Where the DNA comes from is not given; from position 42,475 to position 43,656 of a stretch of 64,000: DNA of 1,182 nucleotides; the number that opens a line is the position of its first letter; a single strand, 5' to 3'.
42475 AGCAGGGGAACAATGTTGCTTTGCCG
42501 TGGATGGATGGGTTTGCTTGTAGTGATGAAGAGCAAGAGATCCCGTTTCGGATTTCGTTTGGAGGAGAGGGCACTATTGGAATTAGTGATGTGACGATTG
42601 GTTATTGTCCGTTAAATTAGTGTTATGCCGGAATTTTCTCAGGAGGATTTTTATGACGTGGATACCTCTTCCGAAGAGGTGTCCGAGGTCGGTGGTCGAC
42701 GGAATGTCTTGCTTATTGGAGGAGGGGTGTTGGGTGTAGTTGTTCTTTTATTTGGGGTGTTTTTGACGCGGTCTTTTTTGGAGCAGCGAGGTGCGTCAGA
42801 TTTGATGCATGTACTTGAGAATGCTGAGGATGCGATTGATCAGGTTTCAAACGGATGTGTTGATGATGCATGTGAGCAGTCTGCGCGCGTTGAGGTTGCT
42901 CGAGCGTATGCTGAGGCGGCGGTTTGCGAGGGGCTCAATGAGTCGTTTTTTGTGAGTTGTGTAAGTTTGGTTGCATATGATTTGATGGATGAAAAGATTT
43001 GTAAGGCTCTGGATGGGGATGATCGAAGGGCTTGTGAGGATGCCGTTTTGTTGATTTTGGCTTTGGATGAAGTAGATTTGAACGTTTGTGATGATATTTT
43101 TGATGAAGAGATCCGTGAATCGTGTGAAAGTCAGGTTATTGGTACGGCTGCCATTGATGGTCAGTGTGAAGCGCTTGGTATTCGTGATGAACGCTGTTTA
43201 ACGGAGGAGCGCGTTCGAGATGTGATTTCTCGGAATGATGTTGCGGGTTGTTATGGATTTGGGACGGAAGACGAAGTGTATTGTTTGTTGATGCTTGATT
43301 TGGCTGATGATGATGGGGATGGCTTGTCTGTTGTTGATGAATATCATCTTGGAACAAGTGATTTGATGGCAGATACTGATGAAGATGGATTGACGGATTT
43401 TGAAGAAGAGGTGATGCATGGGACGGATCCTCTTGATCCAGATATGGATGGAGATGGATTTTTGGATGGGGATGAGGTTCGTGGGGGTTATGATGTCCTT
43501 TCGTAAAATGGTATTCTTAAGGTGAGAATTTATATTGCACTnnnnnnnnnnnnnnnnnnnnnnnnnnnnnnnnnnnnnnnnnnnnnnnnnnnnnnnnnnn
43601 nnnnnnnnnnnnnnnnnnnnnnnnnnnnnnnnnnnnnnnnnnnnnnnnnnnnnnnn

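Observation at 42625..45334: Three tandem paralogs: bitopic membrane proteins ending in a conserved D(S/T)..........…GTDP…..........(D/N)EV…GY(D/N)P Ca-binding motif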

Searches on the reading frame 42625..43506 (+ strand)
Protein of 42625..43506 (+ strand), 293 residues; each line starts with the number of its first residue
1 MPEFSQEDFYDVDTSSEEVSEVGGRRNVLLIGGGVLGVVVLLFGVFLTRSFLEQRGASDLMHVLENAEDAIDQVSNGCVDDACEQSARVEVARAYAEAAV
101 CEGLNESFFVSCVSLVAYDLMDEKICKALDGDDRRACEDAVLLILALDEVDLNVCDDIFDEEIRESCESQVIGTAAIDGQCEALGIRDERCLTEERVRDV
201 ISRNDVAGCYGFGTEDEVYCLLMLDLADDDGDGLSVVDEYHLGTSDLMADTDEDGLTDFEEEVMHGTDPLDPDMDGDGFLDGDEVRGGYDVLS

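Call 4: search_protein_families(library=pfam, proteins=[window:42625-43506:+], max_evalue=10)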
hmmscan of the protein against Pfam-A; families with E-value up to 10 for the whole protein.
window:42625-43506:+ (293 aa): 4 families
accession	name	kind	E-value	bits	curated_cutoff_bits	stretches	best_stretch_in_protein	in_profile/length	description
PF18884.5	TSP3_bac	-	5.6e-07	29.7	25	2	250-272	1-22/22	Bacterial TSP3 repeat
PF21608.2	V-cyclin_C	-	0.029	15.2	27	1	115-183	21-88/97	V-cyclin, C-terminal domain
PF20332.3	DUF6627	-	0.2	12.2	27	1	17-49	76-109/125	Family of unknown function (DUF6627)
PF00036.39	EF-hand_1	-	2.7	8.2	25.4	1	273-286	10-23/29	EF hand domain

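Call 9: search_protein_families(library=ncbifam, proteins=[window:42625-43506:+], max_evalue=10)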
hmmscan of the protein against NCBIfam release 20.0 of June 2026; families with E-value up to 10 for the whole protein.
window:42625-43506:+ (293 aa): 3 families
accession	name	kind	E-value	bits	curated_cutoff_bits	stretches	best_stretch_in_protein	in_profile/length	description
NF047639.1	throspo3_MtsD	equivalog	6.6e-05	21.2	800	1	226-290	458-526/651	cell-cell cohesion protein MtsD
NF033765.2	gliding_CglD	equivalog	0.00012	20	400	1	228-286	177-242/1124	adventurous gliding motility lipoprotein CglD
TIGR04425.1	P_lya_rel_AroB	hypoth_equivalog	0.2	10.6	400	1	89-169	263-343/348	AroB-related putative sugar phosphate phospholyase (cyclizing)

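Call 16: find_homologous_proteins(query=window:42625-43506:+)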
Query window:42625-43506:+ (293 aa): 1446 proteins with E <= 0.001 among 4949 candidates; the best 120 are listed.
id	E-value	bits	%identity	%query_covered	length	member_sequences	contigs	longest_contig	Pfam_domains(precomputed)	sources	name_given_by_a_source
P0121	1.3e-184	631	100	100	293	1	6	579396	PF18884.6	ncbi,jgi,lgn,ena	-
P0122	7.4e-36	142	42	23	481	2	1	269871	PF13585.13,PF18884.6,PF00053.31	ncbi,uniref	ncbi:T9SS type B sorting domain-containing protein, partial [Dokdonia sp.]|uniref:T9SS type B sortin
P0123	2.1e-32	131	40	68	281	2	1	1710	PF18884.6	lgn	-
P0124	3.5e-31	127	58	21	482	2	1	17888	PF18884.6,PF03495.20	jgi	-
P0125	1.4e-29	122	58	21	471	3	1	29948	PF18884.6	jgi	-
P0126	5.9e-29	120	61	21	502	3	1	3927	PF18884.6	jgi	-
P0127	2.1e-28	118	37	43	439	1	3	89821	PF18884.6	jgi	jgi:hypothetical protein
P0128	1.9e-27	115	31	91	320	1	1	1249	PF18884.6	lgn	-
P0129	2.4e-27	114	51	22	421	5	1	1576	PF18884.6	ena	-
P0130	1.7e-26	112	57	20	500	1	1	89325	PF18884.6,PF03495.20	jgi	jgi:hypothetical protein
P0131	9.4e-26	109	64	20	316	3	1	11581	PF00691.26,PF18884.6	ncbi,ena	-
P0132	5.0e-25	107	59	20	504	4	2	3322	PF00691.26,PF13505.13,PF18884.6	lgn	-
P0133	6.1e-25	107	48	27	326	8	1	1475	PF00691.26,PF18884.6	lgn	-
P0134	4.0e-24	104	50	27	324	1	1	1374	PF00691.26,PF18884.6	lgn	-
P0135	1.3e-23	102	41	39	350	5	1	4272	PF00404.25,PF18884.6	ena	-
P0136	1.4e-23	102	54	24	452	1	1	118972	PF18884.6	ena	-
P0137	2.4e-23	101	56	21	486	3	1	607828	PF18884.6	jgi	jgi:hypothetical protein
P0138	2.9e-23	101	30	96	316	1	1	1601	PF18884.6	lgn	-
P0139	3.2e-23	101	53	21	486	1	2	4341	PF18884.6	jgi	jgi:hypothetical protein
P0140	4.1e-23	101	61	20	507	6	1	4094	PF00691.26,PF13505.13,PF05359.17,PF18884.6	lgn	-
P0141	5.0e-23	100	62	20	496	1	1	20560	PF00691.26,PF13505.13,PF18884.6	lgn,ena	-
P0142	6.1e-23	100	60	23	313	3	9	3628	PF00691.26,PF18884.6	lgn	-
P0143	1.3e-22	99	66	20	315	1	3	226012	PF00691.26,PF18884.6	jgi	jgi:outer membrane protein OmpA-like peptidoglycan-associated protein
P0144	1.4e-22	99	43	40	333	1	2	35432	PF00691.26,PF18884.6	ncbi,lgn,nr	ncbi:MAG: OmpA family protein [Balneolaceae bacterium]|nr:OmpA family protein [Balneolaceae bacteriu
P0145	1.8e-22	99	49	28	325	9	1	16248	PF00691.26,PF18884.6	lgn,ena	-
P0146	2.1e-22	98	61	20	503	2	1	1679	PF00691.26,PF18884.6,PF03495.20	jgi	jgi:outer membrane protein OmpA-like peptidoglycan-associated protein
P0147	2.7e-22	98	53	24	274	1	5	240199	PF18884.6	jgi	jgi:hypothetical protein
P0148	3.1e-22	98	38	32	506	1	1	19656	PF00691.26,PF13505.13,PF05359.17,PF18884.6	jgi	jgi:outer membrane protein OmpA-like peptidoglycan-associated protein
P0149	3.6e-22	98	49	24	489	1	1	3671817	PF18884.6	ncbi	ncbi:hypothetical protein ACFQH6_12250 [Halobacteriaceae archaeon GCM10025711]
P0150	4.8e-22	97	65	20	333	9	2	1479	PF00691.26,PF18884.6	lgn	-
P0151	4.9e-22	97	64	20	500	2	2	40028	PF00691.26,PF13505.13,PF18884.6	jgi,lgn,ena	-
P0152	6.5e-22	97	51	26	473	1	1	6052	PF18884.6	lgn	-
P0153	1.0e-21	96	55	21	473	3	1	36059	PF18884.6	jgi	jgi:hypothetical protein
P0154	1.3e-21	96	39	42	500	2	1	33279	PF00691.26,PF13505.13,PF18884.6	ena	-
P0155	1.5e-21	95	57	23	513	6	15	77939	PF18884.6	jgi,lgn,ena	-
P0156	2.0e-21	95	57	20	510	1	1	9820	PF00691.26,PF18884.6,PF03495.20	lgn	-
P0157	2.0e-21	95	66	20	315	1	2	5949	PF00691.26,PF18884.6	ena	-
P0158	3.2e-21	94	53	20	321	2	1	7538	PF18884.6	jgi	jgi:hypothetical protein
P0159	3.5e-21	94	42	40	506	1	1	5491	PF00691.26,PF13505.13,PF18884.6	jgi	jgi:outer membrane protein OmpA-like peptidoglycan-associated protein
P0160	3.7e-21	94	42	32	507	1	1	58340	PF00691.26,PF18884.6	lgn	-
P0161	3.8e-21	94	55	20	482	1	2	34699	PF18884.6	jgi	jgi:hypothetical protein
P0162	4.2e-21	94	56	20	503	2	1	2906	PF00691.26,PF18884.6,PF03495.20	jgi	jgi:outer membrane protein OmpA-like peptidoglycan-associated protein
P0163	4.2e-21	94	62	23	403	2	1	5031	PF18884.6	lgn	-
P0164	5.2e-21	94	64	20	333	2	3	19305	PF00691.26,PF18884.6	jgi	jgi:outer membrane protein OmpA-like peptidoglycan-associated protein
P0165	6.3e-21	93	59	20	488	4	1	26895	PF13505.13,PF18884.6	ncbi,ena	-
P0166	8.2e-21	93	61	20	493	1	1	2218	PF00691.26,PF18884.6,PF03495.20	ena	-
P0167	8.5e-21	93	55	23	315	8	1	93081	PF00691.26,PF18884.6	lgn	-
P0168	9.7e-21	93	57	20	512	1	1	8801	PF00691.26,PF13505.13,PF05359.17,PF18884.6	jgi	jgi:outer membrane protein OmpA-like peptidoglycan-associated protein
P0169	1.1e-20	93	61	23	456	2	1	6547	PF18884.6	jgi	jgi:hypothetical protein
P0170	1.3e-20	92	61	20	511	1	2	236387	PF00691.26,PF05359.17,PF18884.6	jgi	jgi:outer membrane protein OmpA-like peptidoglycan-associated protein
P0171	1.5e-20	92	57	23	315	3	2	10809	PF00691.26,PF18884.6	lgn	-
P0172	1.8e-20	92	47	27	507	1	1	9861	PF00691.26,PF18884.6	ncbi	-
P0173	1.8e-20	92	53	20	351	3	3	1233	PF18884.6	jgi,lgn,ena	jgi:hypothetical protein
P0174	2.4e-20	91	55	21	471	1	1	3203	PF18884.6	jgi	-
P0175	2.5e-20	91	52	27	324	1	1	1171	PF00691.26,PF18884.6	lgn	-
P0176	2.6e-20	91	63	20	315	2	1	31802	PF00691.26,PF18884.6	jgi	jgi:outer membrane protein OmpA-like peptidoglycan-associated protein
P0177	3.0e-20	91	47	33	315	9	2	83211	PF00691.26,PF18884.6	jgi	jgi:outer membrane protein OmpA-like peptidoglycan-associated protein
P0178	4.0e-20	91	61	17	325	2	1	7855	PF00691.26,PF18884.6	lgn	-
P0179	4.4e-20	91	50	21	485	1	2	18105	PF18884.6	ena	-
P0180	4.8e-20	91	59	21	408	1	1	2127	PF18884.6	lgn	-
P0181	5.0e-20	90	58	20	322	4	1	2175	PF00691.26,PF18884.6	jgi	jgi:outer membrane protein OmpA-like peptidoglycan-associated protein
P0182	5.4e-20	90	54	17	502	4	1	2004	PF18884.6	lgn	-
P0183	6.0e-20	90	58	20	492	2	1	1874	PF00691.26,PF13505.13,PF18884.6,PF03495.20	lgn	-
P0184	6.3e-20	90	49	26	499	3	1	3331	PF00691.26,PF13505.13,PF18884.6,PF03495.20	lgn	-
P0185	6.7e-20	90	60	20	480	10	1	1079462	PF00691.26,PF18884.6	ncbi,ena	-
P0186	7.4e-20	90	60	20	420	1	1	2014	PF00691.26,PF18884.6,PF03495.20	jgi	jgi:outer membrane protein OmpA-like peptidoglycan-associated protein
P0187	8.5e-20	90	55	21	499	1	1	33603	PF18884.6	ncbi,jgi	-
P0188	9.4e-20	90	50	21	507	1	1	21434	PF18884.6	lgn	-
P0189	9.8e-20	89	53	21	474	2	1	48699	PF18884.6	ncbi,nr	ncbi:MAG: hypothetical protein RBU27_06765 [Bacteroidota bacterium]|nr:hypothetical protein [Bactero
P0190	1.4e-19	89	57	23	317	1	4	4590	PF00691.26,PF18884.6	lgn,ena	-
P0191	1.4e-19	89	56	20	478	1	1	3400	PF18884.6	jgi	jgi:hypothetical protein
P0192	1.4e-19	89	38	41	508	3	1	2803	PF00691.26,PF18884.6,PF03495.20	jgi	jgi:outer membrane protein OmpA-like peptidoglycan-associated protein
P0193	1.4e-19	89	47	22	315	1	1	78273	PF00691.26,PF18884.6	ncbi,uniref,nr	uniref:OmpA family protein n=1 Tax=Rhodohalobacter halophilus TaxID=1812810 RepID=UPI00083F9BED|nr:O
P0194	1.7e-19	89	51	21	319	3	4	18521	PF18884.6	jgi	jgi:hypothetical protein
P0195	1.9e-19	89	59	20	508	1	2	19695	PF00691.26,PF18884.6,PF03495.20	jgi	-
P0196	2.0e-19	88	54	27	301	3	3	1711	PF00691.26,PF18884.6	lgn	-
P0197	2.0e-19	88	48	33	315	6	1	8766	PF00691.26,PF18884.6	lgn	-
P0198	2.1e-19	88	52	21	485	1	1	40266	PF18884.6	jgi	jgi:hypothetical protein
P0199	2.2e-19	88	54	20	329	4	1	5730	PF18884.6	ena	-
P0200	2.4e-19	88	51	25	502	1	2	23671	PF00691.26,PF18884.6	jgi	jgi:outer membrane protein OmpA-like peptidoglycan-associated protein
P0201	2.5e-19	88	55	21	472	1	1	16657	PF18884.6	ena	-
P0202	2.6e-19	88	52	21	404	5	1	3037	PF13505.13,PF18884.6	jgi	jgi:hypothetical protein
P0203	2.9e-19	88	32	71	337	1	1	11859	PF18884.6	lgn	-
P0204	3.1e-19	88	55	22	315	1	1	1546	PF00691.26,PF18884.6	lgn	-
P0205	3.4e-19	88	65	20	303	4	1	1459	PF00691.26,PF18884.6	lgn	-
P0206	3.5e-19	88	58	20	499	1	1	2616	PF00691.26,PF19573.6,PF18884.6,PF03495.20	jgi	jgi:outer membrane protein OmpA-like peptidoglycan-associated protein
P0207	3.7e-19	88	40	40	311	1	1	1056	PF18884.6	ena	-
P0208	3.8e-19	88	55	23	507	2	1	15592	PF00691.26,PF13505.13,PF18884.6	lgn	-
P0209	4.3e-19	87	59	23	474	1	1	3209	PF18884.6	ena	-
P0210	4.7e-19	87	48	28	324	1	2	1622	PF00691.26,PF18884.6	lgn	-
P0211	4.8e-19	87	52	27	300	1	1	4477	PF00691.26,PF18884.6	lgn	-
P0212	4.9e-19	87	59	20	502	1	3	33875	PF00691.26,PF13505.13,PF18884.6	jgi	jgi:outer membrane protein OmpA-like peptidoglycan-associated protein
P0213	5.5e-19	87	53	27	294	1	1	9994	PF00691.26,PF18884.6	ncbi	-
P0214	5.8e-19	87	52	27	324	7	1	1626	PF00691.26,PF18884.6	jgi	-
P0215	7.3e-19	87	59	20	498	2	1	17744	PF00691.26,PF13505.13,PF18884.6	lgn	-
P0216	7.4e-19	87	49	17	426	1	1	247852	PF18884.6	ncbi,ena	-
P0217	7.5e-19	87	55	20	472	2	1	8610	PF18884.6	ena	-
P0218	8.1e-19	86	59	22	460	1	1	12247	PF18884.6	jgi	jgi:hypothetical protein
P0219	8.2e-19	86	58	23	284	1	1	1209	PF18884.6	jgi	jgi:hypothetical protein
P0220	9.3e-19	86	57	26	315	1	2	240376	PF00691.26,PF18884.6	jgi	jgi:outer membrane protein OmpA-like peptidoglycan-associated protein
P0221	1.0e-18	86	48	20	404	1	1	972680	PF18884.6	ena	-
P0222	1.2e-18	86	61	20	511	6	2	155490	PF18884.6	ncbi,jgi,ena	-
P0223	1.2e-18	86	52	20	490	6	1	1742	PF18884.6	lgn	-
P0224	1.4e-18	86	44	36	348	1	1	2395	PF18884.6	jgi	jgi:hypothetical protein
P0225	1.4e-18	86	53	23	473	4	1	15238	PF18884.6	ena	-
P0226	1.4e-18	86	53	21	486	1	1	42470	PF18884.6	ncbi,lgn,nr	ncbi:MAG: hypothetical protein IH600_04740 [Bacteroidetes bacterium]|nr:hypothetical protein [Bacter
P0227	1.5e-18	86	65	20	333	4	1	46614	PF00691.26,PF18884.6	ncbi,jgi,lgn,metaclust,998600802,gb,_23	metaclust:\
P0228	1.6e-18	86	60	22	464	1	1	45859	PF18884.6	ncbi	-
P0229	1.7e-18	85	63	23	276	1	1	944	PF18884.6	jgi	jgi:hypothetical protein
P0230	1.7e-18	85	55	21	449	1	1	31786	PF18884.6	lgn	-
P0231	1.7e-18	85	65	20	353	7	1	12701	PF00691.26,PF18884.6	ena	-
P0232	1.7e-18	85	52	27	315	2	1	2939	PF00691.26,PF18884.6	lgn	-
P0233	1.8e-18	85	49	29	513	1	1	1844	PF00691.26,PF13505.13,PF18884.6,PF03495.20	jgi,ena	-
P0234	1.9e-18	85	53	20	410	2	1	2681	PF00691.26,PF18884.6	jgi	jgi:outer membrane protein OmpA-like peptidoglycan-associated protein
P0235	1.9e-18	85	59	20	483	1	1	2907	PF00691.26,PF18884.6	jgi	jgi:outer membrane protein OmpA-like peptidoglycan-associated protein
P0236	2.0e-18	85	53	20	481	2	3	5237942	PF18884.6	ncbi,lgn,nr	ncbi:MAG: MSCRAMM family adhesin SdrC [Bacteroidia bacterium]|nr:MSCRAMM family adhesin SdrC [Bacter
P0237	2.1e-18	85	48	33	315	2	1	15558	PF00691.26,PF18884.6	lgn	-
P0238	2.4e-18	85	42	20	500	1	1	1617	PF00059.28,PF18884.6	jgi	jgi:hypothetical protein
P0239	2.4e-18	85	61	23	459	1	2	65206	PF18884.6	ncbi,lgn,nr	ncbi:MAG: thrombospondin type 3 repeat-containing protein [Chloroflexota bacterium]|nr:thrombospondi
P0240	2.4e-18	85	58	23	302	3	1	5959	PF00691.26,PF18884.6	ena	-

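Call 57: predict_structure(alignment_id=A5)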
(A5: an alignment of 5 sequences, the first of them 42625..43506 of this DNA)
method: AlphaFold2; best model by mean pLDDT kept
length: 293 residues; sequences in the alignment: 5
mean_pLDDT: 82.4   pTM: 0.55
mean pLDDT of the five models: 82.4, 82.2, 81.0, 79.4, 77.7
residues with pLDDT >= 90: 124; 70-90: 114; 50-70: 29; < 50: 26
segments of 3 or more residues with pLDDT < 50: 1-5, 7-27
pLDDT, mean of each block of 10 residues (from residue 1): 41 37 47 66 66 61 82 83 87 87 89 94 94 96 95 96 96 91 89 90 86 86 75 85 90 96 94 95 95 87
secondary structure, 60 per line:
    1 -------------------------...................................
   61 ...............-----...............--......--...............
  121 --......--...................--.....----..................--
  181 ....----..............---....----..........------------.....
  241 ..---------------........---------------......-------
elements in order: H26-75 H81-95 H98-103 H106-120 H123-128 H131-149 H152-156 H161-178 H181-184 H189-202 H206-209 H214-223 H236-242 H258-265 H281-286

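Call 58: search_protein_families(library=pfam, proteins=[P0147], max_evalue=0.01)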
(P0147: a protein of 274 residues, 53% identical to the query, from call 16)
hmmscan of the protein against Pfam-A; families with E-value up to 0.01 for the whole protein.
P0147 (274 aa): 3 families
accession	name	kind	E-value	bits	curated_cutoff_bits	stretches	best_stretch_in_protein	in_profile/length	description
PF18884.5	TSP3_bac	-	2.2e-33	114.1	25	5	156-178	1-22/22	Bacterial TSP3 repeat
PF13405.12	EF-hand_6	-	0.00032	20.6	25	0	249-265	10-26/30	EF-hand domain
PF13499.12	EF-hand_7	-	0.003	18.3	30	0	179-241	12-65/67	EF-hand domain pair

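Call 62: find_encoding_contigs(protein=P0147, flank=10000, max_places=2)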
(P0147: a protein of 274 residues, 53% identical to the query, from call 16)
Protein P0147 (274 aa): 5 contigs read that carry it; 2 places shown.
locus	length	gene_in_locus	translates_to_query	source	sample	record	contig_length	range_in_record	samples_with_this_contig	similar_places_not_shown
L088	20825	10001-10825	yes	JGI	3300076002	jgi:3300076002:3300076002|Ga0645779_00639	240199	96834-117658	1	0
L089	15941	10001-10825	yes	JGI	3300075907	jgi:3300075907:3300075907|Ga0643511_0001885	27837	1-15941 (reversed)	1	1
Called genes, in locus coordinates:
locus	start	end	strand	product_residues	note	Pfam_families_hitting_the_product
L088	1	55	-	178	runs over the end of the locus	-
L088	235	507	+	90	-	-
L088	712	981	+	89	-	PF21956:DUF6922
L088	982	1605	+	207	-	PF08843:AbiEii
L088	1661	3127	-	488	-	PF13328:HD_4, PF01966:HD, PF04607:RelA_SpoT, PF02824:TGS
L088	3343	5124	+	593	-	PF18895:T4SS_pilin (weak), PF13205:Big_5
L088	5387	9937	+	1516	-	-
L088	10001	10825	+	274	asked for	PF18884:TSP3_bac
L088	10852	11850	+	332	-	-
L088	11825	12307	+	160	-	PF02130:YbeY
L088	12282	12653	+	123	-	PF01219:DAGK_prokar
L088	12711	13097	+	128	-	-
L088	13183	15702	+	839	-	PF13204:Apiosidase, PF12904:Collagen_bind_2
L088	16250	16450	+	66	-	-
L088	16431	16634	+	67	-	-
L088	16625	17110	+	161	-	PF00078:RVT_1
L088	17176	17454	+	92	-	-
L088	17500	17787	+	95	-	-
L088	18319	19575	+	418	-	PF11104:PilM_2 (faint), PF02491:SHS2_FTSA, PF06723:MreB_Mbl, PF14450:FtsA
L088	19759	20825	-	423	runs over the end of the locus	-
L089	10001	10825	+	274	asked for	PF18884:TSP3_bac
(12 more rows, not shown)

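Call 69: list_cluster_members(proteins=[window:42625-43506:+, window:43542-44294:+, window:44300-45334:+])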
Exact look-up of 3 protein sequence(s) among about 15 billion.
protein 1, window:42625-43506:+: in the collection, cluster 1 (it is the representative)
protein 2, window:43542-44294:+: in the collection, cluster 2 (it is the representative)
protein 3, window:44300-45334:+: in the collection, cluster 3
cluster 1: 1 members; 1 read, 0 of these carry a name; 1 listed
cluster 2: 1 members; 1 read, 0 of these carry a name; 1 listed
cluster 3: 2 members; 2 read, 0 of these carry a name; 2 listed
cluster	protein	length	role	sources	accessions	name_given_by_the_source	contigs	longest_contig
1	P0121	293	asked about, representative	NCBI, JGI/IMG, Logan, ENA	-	-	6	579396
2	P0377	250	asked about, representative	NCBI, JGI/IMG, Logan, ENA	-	-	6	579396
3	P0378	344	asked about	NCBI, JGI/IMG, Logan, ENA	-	-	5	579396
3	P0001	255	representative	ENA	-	-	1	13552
